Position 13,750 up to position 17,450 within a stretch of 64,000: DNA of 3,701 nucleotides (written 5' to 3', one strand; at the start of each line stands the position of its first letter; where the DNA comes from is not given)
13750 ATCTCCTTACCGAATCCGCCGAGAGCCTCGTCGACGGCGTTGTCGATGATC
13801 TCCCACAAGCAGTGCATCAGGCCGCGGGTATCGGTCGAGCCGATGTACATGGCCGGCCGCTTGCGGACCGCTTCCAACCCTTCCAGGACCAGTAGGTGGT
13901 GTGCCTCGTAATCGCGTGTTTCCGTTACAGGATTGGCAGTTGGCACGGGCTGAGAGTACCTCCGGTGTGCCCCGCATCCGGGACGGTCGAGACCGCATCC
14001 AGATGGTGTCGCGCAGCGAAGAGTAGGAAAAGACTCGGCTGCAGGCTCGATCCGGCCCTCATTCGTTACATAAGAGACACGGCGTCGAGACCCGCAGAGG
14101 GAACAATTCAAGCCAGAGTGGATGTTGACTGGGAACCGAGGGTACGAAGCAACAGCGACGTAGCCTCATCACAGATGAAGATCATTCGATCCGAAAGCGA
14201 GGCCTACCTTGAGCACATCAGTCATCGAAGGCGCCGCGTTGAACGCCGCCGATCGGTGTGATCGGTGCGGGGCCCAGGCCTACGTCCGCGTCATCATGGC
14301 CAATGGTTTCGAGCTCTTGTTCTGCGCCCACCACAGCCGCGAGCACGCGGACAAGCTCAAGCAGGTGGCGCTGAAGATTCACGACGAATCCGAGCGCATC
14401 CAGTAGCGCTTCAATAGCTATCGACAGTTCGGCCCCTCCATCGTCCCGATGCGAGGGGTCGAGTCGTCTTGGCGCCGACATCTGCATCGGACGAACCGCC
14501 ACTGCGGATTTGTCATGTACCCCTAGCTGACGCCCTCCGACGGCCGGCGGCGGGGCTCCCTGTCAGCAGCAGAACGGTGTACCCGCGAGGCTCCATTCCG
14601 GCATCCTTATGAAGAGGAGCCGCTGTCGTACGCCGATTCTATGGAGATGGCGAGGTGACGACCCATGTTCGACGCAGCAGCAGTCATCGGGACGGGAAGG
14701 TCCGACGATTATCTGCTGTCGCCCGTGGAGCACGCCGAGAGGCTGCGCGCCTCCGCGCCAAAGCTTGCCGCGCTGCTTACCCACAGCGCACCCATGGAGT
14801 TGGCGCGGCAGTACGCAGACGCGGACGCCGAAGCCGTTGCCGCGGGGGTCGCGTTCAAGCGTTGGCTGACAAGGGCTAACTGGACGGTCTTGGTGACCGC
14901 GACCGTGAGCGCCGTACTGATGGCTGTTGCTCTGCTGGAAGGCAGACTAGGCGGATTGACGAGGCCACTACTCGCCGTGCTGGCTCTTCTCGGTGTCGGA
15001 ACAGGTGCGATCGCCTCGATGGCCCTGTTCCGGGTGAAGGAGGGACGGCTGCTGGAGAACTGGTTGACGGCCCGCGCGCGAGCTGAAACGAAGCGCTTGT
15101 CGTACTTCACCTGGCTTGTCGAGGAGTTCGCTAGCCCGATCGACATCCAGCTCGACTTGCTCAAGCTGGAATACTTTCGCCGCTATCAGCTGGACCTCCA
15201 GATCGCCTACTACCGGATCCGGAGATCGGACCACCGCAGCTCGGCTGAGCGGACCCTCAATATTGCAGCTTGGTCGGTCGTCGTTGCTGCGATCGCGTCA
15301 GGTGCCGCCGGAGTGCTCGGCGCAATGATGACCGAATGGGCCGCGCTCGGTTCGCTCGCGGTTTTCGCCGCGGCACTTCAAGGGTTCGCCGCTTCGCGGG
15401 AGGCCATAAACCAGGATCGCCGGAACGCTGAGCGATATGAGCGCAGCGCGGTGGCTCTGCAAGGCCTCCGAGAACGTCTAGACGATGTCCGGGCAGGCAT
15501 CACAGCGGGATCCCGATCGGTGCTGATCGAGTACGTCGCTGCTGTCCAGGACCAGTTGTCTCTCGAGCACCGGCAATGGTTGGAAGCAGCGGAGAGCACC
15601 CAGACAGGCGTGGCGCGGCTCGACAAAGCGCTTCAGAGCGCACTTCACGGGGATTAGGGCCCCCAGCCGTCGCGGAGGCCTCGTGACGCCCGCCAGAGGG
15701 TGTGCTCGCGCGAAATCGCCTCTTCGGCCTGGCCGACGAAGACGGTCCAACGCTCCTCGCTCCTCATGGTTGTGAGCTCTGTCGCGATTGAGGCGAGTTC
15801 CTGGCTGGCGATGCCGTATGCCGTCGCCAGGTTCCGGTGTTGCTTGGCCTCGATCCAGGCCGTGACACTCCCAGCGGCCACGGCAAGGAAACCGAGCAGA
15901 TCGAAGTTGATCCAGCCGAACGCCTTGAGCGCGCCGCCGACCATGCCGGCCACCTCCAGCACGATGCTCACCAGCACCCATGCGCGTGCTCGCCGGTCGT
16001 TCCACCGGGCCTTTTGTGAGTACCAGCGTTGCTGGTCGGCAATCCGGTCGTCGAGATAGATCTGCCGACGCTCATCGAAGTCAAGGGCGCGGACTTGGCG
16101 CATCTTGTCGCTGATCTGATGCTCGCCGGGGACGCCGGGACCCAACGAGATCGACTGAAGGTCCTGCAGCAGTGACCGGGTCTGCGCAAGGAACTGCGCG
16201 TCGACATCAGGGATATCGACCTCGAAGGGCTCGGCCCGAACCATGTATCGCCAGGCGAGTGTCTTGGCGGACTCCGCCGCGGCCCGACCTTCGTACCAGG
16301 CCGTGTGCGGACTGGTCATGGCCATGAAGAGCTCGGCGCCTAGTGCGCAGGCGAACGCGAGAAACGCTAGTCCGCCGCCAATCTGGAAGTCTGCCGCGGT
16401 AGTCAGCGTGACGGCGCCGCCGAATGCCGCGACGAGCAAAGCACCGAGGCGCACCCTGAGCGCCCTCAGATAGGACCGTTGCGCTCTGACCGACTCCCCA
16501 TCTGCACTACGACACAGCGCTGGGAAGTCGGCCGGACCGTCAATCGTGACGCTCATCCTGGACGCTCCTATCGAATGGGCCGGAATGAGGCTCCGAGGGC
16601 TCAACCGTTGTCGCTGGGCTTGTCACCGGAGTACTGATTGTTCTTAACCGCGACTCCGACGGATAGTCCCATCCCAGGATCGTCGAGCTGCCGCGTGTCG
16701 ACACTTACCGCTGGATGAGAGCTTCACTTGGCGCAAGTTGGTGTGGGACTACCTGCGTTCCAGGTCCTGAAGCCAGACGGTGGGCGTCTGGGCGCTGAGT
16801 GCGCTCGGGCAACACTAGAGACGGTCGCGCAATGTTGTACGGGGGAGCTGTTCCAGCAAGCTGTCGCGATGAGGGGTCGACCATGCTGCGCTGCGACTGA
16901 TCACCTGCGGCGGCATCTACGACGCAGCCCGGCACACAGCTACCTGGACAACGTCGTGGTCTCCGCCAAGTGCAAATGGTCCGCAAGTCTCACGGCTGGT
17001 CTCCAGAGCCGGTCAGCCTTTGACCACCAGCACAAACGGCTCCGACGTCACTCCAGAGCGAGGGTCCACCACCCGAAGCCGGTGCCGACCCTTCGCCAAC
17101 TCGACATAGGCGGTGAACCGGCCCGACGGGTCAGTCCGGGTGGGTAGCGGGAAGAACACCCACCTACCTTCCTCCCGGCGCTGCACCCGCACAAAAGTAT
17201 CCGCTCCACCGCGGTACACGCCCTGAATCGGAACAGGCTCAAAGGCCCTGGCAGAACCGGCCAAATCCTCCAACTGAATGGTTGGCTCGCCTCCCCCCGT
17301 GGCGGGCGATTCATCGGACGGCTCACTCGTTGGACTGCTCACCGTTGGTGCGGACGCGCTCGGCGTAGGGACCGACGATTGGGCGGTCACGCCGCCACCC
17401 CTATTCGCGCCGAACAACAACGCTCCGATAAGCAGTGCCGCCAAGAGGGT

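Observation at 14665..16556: Convergent pair of divergent 4-TM SLATT/DUF4231-like proteins with no recognisable sensor partner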

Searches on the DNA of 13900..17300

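Call 72: search_rna_families(source=window, start=13900, end=17300, threshold=evalue, max_evalue=0.1)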
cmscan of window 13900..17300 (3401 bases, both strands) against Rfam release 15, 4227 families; matches with E-value up to 0.1: 0.
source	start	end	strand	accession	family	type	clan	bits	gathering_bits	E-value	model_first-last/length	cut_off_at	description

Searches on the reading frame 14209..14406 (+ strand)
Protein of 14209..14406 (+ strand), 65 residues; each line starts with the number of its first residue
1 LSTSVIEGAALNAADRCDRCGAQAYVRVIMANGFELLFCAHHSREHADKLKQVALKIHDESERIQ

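Call 8: search_protein_families(library=pfam, proteins=[window:14209-14406:+], max_evalue=0.001)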
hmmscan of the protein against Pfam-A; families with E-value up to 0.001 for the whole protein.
window:14209-14406:+ (65 aa): 1 family
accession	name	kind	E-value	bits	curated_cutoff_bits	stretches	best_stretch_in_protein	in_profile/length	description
PF24254.1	DUF7455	-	5.2e-26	90.3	27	1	11-64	1-54/54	Domain of unknown function (DUF7455)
